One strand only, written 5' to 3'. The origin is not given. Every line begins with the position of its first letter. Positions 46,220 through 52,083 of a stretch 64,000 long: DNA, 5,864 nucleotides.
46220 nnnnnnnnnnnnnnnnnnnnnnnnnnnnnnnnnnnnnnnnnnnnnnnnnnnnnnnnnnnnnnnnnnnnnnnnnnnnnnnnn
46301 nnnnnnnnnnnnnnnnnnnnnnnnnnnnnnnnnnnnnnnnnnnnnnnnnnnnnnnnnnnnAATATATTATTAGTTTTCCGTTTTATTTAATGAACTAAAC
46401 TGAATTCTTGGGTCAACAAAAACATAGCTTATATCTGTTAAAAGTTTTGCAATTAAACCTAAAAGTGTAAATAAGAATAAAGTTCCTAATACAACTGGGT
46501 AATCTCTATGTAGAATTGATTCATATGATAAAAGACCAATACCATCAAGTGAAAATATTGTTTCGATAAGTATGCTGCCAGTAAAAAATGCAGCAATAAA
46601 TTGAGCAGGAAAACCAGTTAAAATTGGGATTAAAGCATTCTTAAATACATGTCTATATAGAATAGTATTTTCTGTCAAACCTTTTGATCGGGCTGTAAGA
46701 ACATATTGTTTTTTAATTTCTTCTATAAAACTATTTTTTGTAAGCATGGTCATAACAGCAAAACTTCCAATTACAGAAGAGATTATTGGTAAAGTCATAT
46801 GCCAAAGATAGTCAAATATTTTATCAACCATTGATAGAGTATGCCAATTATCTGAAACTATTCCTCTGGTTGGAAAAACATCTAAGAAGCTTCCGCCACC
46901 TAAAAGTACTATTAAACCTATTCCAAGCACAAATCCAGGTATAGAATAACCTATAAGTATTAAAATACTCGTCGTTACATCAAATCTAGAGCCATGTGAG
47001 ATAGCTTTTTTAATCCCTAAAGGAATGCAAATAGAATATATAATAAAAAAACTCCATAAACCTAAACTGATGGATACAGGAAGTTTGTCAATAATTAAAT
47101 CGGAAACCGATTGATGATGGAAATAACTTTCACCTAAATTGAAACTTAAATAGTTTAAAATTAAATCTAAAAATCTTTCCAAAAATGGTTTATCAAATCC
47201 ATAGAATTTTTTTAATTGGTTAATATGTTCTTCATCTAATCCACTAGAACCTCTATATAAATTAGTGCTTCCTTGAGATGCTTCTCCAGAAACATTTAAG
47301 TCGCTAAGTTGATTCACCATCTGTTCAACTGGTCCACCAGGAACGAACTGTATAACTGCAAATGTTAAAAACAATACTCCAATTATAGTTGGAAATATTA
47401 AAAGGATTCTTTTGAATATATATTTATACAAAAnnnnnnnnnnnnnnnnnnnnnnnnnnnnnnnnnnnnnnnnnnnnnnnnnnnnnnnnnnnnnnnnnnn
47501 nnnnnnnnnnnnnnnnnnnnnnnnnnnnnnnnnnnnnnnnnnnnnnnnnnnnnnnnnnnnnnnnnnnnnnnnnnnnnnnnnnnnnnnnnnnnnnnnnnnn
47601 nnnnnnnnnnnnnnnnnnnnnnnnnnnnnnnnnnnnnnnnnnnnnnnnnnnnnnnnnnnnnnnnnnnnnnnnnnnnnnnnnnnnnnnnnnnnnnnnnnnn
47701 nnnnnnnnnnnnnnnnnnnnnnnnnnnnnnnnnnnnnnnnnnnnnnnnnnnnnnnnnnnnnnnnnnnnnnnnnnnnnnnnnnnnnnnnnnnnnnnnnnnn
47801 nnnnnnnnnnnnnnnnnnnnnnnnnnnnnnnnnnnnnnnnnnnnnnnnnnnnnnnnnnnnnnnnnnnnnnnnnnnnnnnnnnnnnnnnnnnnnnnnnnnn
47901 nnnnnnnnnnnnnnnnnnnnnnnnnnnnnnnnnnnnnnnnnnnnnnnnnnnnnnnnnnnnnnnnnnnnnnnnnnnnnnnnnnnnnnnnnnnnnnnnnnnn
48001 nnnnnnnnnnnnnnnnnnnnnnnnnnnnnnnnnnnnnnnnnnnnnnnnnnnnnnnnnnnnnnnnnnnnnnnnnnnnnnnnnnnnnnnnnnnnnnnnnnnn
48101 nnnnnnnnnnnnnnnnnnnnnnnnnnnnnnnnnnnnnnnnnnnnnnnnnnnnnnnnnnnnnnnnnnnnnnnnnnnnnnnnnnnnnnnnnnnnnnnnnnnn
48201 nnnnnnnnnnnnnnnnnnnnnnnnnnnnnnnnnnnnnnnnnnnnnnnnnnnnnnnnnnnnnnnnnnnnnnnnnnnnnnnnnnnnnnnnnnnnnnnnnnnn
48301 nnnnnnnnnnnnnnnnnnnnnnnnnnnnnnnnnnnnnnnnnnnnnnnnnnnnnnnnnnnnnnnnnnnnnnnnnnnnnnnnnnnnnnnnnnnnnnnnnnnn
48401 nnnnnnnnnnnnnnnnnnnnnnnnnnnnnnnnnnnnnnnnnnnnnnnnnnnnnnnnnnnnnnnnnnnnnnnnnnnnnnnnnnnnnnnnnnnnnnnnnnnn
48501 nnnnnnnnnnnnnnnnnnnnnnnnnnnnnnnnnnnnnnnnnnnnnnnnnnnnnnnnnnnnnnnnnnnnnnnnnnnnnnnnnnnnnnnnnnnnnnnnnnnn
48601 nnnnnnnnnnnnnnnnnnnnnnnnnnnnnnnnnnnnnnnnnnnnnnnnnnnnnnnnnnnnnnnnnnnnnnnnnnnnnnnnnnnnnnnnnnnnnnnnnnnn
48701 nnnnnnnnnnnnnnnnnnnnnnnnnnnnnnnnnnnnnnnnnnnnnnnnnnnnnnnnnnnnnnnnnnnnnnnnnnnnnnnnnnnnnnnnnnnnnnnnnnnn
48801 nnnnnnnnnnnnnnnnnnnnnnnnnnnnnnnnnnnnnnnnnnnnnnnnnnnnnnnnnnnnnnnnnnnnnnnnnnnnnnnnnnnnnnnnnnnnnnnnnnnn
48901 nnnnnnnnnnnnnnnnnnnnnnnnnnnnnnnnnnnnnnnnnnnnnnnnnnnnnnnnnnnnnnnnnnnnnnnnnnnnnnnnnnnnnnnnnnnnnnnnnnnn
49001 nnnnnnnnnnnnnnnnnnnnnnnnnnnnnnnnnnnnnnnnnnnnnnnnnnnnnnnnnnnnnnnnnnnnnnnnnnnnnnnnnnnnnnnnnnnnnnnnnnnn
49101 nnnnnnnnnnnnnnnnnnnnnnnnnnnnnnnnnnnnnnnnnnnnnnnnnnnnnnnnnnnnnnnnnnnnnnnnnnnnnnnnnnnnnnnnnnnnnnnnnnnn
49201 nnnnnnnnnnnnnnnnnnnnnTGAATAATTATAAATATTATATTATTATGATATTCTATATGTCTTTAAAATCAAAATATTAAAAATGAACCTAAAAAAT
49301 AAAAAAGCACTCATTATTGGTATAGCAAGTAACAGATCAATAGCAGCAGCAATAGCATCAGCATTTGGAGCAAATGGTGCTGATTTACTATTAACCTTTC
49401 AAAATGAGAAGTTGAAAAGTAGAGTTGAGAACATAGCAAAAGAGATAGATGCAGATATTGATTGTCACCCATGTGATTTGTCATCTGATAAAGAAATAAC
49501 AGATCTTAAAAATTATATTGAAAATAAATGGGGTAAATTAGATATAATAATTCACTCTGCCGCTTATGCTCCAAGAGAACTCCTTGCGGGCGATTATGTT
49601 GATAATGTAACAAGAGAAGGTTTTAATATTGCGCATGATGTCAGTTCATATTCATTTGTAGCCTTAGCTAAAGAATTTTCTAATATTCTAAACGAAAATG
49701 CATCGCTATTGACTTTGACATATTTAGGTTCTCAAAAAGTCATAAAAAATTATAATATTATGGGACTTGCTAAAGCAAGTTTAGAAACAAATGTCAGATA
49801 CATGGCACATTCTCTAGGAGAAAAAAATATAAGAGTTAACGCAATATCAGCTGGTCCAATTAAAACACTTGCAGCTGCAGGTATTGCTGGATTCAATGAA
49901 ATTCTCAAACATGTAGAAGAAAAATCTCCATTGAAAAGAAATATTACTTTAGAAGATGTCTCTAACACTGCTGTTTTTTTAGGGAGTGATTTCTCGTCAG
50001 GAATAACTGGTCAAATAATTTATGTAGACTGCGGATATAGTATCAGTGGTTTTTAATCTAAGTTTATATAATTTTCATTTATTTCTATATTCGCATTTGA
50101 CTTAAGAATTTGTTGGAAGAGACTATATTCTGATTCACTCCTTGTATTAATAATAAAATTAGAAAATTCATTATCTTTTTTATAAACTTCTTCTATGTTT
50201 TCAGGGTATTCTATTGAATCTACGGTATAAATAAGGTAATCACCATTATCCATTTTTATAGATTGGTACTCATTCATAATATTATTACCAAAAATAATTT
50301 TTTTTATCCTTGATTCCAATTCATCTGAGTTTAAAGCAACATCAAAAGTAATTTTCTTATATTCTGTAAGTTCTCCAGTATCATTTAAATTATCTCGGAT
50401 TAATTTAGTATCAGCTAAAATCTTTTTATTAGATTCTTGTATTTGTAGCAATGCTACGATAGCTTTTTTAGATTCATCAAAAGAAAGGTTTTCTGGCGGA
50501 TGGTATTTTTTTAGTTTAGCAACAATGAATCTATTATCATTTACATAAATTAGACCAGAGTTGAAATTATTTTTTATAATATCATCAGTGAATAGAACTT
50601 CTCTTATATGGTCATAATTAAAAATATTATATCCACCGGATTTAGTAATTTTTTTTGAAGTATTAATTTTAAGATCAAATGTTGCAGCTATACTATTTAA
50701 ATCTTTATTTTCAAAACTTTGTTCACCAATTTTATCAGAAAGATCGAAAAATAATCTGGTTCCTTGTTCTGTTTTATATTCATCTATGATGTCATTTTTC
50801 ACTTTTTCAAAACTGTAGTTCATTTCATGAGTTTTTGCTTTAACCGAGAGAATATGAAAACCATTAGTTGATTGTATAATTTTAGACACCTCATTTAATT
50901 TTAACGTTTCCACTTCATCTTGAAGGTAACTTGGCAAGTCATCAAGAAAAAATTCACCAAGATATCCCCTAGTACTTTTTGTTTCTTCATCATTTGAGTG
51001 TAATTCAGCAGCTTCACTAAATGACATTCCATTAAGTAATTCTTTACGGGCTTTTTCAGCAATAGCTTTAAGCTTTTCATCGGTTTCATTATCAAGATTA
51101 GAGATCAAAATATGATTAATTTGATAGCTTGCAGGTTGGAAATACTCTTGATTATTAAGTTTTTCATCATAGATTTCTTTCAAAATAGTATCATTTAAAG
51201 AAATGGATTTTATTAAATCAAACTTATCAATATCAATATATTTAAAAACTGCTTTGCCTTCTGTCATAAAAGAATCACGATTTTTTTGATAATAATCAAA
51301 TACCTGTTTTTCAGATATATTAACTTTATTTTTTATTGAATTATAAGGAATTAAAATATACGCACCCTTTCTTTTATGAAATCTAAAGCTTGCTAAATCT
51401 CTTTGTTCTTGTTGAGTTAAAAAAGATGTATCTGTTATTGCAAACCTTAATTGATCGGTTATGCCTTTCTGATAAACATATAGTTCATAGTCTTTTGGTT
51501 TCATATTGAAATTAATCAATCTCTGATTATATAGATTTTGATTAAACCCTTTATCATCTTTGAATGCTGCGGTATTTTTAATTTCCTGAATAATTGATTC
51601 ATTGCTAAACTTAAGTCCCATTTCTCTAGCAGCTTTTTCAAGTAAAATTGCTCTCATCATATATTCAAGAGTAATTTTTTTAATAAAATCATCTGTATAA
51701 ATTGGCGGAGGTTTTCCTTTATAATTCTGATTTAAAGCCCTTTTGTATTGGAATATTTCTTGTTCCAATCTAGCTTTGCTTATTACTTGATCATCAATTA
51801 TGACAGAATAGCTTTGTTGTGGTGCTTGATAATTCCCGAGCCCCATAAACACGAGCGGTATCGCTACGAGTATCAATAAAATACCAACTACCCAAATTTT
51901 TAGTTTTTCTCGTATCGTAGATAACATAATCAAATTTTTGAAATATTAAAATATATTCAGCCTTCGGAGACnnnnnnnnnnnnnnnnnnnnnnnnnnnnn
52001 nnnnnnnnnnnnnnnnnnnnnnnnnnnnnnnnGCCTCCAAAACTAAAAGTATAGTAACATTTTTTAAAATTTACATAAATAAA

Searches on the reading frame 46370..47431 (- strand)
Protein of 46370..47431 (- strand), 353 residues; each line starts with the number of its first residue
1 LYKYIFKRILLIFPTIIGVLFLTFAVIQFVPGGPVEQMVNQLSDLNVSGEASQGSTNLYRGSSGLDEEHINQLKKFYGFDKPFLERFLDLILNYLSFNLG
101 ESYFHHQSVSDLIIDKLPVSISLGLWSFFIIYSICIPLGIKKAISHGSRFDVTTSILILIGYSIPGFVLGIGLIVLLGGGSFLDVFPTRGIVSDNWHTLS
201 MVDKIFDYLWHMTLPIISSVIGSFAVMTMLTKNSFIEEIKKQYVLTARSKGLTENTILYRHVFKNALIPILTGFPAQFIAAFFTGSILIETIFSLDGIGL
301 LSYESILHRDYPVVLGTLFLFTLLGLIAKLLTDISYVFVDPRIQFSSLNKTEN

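Call 29: search_protein_families(library=pfam, proteins=[window:46370-47431:-], max_evalue=0.001)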
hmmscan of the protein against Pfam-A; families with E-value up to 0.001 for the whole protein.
window:46370-47431:- (353 aa): 2 families
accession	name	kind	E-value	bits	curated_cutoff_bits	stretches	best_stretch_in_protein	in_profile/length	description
PF00528.27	BPD_transp_1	-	3.4e-32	112.1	26.4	1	136-343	2-182/184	Binding-protein-dependent transport system inner membrane component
PF19300.4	BPD_transp_1_N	-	0.00068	20.2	23.8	0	1-123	1-113/114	Binding-prot-dependent transport system membrane comp, N-term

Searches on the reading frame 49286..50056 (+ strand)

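Call 29: search_protein_families(library=pfam, proteins=[window:49286-50056:+], max_evalue=0.001)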
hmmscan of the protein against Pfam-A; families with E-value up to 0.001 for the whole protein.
window:49286-50056:+ (256 aa): 4 families
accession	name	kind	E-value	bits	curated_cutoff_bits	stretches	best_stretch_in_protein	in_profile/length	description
PF13561.12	adh_short_C2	-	9.4e-83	277.8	27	1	12-252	1-236/236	Enoyl-(Acyl carrier protein) reductase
PF00106.31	adh_short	-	3.8e-16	59.6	26.6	1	7-197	2-187/195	short chain dehydrogenase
PF23441.1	SDR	-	0.00016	21.6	27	1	3-213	5-215/258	SDR-like rossmann domain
PF12241.14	Enoyl_reductase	-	0.00045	20.1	22.1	0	132-200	130-200/236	Trans-2-enoyl-CoA reductase catalytic region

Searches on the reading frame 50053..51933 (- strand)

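Call 29: search_protein_families(library=pfam, proteins=[window:50053-51933:-], max_evalue=0.001)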
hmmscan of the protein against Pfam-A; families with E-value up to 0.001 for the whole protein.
window:50053-51933:- (626 aa): 6 families
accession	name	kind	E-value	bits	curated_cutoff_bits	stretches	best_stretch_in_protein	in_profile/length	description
PF13624.11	SurA_N_3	-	6.5e-28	98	27.2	1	3-162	1-161/162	SurA-like N-terminal domain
PF13623.11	SurA_N_2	-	1.2e-16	61.4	28.5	1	4-137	1-143/145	SurA-like N-terminal domain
PF13616.12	Rotamase_3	-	4.1e-16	60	22.5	1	264-367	11-115/116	PPIC-type PPIASE domain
PF00639.27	Rotamase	-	1.2e-15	58.7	21.7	1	274-365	1-96/97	PPIC-type PPIASE domain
PF13145.12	Rotamase_2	-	5.6e-15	56.7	27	1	251-380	6-121/121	PPIC-type PPIASE domain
PF09312.16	SurA_N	-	0.00015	22.4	30.8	0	44-123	6-81/118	SurA N-terminal domain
